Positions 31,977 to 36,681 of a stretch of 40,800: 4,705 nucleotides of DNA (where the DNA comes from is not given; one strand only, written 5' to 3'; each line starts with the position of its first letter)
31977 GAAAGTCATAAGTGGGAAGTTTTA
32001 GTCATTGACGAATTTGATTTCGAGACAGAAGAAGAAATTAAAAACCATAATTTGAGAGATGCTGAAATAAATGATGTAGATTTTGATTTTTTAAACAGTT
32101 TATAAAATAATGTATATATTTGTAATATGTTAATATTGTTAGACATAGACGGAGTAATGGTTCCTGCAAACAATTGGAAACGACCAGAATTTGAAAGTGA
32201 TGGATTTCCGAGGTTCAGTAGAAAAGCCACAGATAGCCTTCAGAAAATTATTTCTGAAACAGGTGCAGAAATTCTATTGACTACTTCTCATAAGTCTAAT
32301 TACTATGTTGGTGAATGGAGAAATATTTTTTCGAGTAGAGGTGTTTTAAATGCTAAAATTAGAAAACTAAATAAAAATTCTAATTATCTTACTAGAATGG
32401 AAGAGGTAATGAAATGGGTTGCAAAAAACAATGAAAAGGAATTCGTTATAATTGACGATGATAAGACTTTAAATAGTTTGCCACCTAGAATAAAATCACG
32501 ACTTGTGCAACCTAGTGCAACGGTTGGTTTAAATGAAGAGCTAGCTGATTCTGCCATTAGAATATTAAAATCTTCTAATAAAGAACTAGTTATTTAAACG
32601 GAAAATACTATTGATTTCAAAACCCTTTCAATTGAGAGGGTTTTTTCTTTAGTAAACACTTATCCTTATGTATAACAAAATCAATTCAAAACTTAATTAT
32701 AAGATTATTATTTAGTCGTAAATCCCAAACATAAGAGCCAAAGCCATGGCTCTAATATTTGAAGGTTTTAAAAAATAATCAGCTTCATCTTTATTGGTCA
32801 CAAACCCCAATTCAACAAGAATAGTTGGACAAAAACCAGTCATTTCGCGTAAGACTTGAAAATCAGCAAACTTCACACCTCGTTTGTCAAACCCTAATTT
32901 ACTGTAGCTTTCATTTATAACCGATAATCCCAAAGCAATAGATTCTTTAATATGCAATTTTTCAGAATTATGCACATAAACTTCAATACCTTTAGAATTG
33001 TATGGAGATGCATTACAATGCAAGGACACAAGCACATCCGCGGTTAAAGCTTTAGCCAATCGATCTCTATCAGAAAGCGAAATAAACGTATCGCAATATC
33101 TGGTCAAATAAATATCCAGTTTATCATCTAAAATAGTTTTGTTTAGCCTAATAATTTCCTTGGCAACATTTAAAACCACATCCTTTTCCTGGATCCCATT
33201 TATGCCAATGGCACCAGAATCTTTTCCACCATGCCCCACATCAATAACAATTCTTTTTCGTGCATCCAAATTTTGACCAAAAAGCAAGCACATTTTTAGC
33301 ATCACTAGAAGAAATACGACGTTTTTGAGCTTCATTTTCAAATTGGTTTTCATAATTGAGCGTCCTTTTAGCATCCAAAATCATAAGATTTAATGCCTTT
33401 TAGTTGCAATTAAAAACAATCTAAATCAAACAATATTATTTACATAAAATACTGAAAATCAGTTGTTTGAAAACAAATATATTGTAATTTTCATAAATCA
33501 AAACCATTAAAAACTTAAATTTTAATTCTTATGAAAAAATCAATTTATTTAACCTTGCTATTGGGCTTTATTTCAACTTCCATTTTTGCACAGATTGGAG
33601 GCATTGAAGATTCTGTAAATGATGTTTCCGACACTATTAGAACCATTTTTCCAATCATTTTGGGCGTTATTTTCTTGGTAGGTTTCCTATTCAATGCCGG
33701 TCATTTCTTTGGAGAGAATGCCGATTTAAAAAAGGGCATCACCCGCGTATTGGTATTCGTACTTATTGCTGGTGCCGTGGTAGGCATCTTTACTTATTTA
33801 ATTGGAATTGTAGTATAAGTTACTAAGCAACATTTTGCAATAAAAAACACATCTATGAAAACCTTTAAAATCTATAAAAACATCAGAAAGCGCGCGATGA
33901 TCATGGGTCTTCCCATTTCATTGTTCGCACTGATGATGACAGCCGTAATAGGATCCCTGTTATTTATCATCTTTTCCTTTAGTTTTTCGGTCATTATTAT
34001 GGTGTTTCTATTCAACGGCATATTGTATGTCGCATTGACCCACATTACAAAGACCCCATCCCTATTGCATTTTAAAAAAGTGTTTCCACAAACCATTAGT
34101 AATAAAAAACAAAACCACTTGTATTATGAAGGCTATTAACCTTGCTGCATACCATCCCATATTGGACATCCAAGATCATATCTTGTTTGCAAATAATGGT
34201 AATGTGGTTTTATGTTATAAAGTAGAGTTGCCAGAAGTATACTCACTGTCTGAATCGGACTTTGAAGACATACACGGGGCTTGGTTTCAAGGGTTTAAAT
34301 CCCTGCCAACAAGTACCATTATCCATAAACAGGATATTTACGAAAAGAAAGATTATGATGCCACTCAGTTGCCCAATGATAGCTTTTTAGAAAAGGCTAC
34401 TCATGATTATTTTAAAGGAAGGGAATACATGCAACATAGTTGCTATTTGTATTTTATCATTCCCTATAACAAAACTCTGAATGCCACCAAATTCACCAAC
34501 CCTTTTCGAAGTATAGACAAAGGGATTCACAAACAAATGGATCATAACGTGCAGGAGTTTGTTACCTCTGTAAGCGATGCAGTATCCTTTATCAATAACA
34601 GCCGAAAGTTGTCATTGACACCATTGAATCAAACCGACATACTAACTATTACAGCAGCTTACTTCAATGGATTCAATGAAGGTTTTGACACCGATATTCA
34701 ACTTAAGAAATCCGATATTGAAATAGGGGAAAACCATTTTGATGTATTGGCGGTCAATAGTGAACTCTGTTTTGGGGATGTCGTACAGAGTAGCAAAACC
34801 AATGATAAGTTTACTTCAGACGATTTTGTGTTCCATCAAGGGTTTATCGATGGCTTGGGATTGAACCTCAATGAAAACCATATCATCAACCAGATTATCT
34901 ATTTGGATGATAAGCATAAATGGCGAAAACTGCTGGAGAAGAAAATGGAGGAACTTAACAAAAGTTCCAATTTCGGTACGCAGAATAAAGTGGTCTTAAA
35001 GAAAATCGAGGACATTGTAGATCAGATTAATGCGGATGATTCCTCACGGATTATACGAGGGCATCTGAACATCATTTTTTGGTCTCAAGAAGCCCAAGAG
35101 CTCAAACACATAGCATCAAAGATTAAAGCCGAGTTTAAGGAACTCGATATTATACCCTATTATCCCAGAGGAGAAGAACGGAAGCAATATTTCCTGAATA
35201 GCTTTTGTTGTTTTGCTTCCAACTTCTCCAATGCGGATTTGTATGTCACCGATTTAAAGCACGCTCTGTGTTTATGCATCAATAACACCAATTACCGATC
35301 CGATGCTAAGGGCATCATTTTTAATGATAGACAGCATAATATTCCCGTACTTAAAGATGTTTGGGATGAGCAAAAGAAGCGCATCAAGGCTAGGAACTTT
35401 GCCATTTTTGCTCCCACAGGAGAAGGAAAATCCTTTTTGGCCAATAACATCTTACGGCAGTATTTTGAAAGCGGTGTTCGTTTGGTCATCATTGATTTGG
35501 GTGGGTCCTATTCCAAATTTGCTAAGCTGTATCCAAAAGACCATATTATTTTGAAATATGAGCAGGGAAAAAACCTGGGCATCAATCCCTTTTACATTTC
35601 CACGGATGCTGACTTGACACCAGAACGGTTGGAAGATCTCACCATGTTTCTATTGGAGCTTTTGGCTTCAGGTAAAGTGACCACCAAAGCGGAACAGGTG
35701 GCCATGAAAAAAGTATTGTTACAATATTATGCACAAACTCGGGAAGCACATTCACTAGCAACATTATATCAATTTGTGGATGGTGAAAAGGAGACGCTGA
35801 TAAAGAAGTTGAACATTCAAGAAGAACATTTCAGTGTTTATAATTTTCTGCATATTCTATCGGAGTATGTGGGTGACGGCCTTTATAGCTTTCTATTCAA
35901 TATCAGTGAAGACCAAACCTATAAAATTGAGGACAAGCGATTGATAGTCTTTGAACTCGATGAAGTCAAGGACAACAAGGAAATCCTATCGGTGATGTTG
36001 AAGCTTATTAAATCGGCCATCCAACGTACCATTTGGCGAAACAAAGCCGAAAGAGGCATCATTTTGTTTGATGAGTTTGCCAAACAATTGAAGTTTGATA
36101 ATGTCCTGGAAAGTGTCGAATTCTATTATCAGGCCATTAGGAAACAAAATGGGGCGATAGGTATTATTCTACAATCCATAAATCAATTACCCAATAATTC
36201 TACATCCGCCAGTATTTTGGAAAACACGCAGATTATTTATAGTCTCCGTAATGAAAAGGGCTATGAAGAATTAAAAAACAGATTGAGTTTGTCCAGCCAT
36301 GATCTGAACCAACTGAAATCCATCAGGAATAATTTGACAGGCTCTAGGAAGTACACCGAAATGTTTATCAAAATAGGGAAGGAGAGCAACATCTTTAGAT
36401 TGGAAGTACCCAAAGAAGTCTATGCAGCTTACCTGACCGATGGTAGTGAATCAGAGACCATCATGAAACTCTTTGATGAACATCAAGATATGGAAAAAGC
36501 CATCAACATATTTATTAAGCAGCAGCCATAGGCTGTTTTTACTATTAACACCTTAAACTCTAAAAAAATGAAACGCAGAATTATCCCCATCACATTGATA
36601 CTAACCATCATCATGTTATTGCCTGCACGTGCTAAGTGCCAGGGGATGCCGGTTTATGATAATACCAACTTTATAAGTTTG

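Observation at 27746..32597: Five-gene coupled operon: CD-NTase-like enzyme, E2-E1-JAB triple fusion, nuclease, ParB/Srx-like and HAD-like proteins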

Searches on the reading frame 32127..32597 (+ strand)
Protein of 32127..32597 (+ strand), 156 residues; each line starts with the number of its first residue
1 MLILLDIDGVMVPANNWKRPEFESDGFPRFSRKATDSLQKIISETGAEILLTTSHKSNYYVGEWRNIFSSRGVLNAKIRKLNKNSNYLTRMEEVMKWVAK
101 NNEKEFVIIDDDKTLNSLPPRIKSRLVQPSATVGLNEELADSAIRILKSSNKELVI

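Call 3: search_protein_families(library=pfam, proteins=[window:32127-32597:+], max_evalue=0.1)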
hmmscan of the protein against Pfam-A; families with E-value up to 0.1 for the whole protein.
window:32127-32597:+ (156 aa): 2 families
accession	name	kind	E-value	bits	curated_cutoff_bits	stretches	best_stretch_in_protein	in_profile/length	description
PF18143.6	HAD_SAK_2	-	1.2e-25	90.9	27.5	1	2-138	1-137/139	HAD domain in Swiss Army Knife RNA repair proteins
PF10256.14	Erf4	-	0.038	14.4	29.3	1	24-110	11-97/116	Golgin subfamily A member 7/ERF4 family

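Call 4: search_protein_families(library=padloc, proteins=[window:32127-32597:+], max_evalue=0.1)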
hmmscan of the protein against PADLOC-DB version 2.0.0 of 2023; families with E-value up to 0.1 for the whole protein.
window:32127-32597:+ (156 aa): 0 families

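Call 19: search_protein_families(library=ncbifam, proteins=[window:32127-32597:+], max_evalue=0.1)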
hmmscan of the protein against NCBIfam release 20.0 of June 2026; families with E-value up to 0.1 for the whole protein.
window:32127-32597:+ (156 aa): 0 families

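Call 58: search_solved_structures(query=window:32127-32597:+, max_evalue=1, show_alignments=1)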
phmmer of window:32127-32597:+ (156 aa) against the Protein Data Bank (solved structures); distinct sequences matched with E-value up to 1: 2.
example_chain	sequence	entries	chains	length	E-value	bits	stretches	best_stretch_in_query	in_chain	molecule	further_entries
5vgz_D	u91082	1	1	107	0.47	13.4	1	76-154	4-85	26S proteasome regulatory subunit 6B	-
3c0b_A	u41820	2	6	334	0.82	12.6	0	66-130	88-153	Conserved archaeal protein Q6M145 | Conserved archaeal protein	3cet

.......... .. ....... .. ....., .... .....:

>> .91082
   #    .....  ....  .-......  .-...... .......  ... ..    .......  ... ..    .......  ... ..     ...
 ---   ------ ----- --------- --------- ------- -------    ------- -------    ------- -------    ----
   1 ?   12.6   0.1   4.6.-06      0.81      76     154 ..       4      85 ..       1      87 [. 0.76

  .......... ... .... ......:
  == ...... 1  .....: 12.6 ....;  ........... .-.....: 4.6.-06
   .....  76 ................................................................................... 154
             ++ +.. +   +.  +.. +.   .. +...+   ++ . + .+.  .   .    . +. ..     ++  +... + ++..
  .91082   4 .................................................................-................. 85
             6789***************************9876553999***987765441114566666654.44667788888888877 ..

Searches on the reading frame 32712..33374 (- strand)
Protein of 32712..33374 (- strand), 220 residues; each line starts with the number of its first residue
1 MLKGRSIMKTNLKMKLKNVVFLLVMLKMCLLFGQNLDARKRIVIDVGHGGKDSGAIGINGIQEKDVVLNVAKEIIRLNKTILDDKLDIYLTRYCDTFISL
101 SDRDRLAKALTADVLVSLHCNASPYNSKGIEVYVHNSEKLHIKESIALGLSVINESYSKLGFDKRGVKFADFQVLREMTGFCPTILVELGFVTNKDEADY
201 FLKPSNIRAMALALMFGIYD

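Call 52: search_protein_families(library=pfam, proteins=[window:32712-33374:-], max_evalue=0.001)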
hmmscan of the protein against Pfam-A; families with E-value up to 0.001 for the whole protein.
window:32712-33374:- (220 aa): 1 family
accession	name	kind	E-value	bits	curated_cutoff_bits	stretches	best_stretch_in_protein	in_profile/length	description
PF01520.23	Amidase_3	-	1.3e-40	139.7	27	1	42-218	1-172/174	N-acetylmuramoyl-L-alanine amidase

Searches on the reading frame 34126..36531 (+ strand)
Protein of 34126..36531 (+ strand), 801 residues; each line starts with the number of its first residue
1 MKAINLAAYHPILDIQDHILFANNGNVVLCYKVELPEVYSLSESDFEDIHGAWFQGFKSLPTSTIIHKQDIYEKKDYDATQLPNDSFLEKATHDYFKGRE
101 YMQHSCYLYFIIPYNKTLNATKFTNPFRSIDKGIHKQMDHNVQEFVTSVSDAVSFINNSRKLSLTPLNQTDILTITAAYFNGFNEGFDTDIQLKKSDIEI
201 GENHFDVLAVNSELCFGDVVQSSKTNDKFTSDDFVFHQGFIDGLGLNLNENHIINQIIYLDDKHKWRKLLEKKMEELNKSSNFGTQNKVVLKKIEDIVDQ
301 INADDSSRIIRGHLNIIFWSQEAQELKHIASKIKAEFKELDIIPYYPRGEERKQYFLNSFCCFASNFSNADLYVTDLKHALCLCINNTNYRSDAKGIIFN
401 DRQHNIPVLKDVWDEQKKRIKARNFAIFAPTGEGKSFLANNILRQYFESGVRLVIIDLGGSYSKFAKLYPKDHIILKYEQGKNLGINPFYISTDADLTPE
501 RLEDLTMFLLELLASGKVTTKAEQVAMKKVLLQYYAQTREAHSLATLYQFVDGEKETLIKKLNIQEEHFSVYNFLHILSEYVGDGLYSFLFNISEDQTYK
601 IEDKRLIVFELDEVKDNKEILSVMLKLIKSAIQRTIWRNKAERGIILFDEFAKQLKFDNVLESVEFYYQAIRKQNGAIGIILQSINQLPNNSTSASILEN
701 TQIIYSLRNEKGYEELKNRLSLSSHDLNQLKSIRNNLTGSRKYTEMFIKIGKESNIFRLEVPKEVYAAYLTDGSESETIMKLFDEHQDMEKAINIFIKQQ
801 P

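Call 52: search_protein_families(library=pfam, proteins=[window:34126-36531:+], max_evalue=0.001)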
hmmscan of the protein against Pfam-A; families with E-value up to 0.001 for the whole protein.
window:34126-36531:+ (801 aa): 5 families
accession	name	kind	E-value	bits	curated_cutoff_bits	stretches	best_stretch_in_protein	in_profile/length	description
PF19044.6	P-loop_TraG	-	2.1e-63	214.9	25.8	1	396-799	1-412/413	TraG P-loop domain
PF01935.23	DUF87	-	3e-11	44.3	23.2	1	422-628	23-217/220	Helicase HerA, central domain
PF12991.12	DUF3875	-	1.1e-08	35.2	27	1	1-50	3-52/53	Domain of unknown function, B. Theta Gene description (DUF3875)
PF12846.13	AAA_10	-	4.3e-06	26.5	27.5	1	419-739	18-335/362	AAA-like domain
PF10412.15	TrwB_AAD_bind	-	3.7e-05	23.2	20.5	0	419-466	12-60/387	Type IV secretion-system coupling protein DNA-binding domain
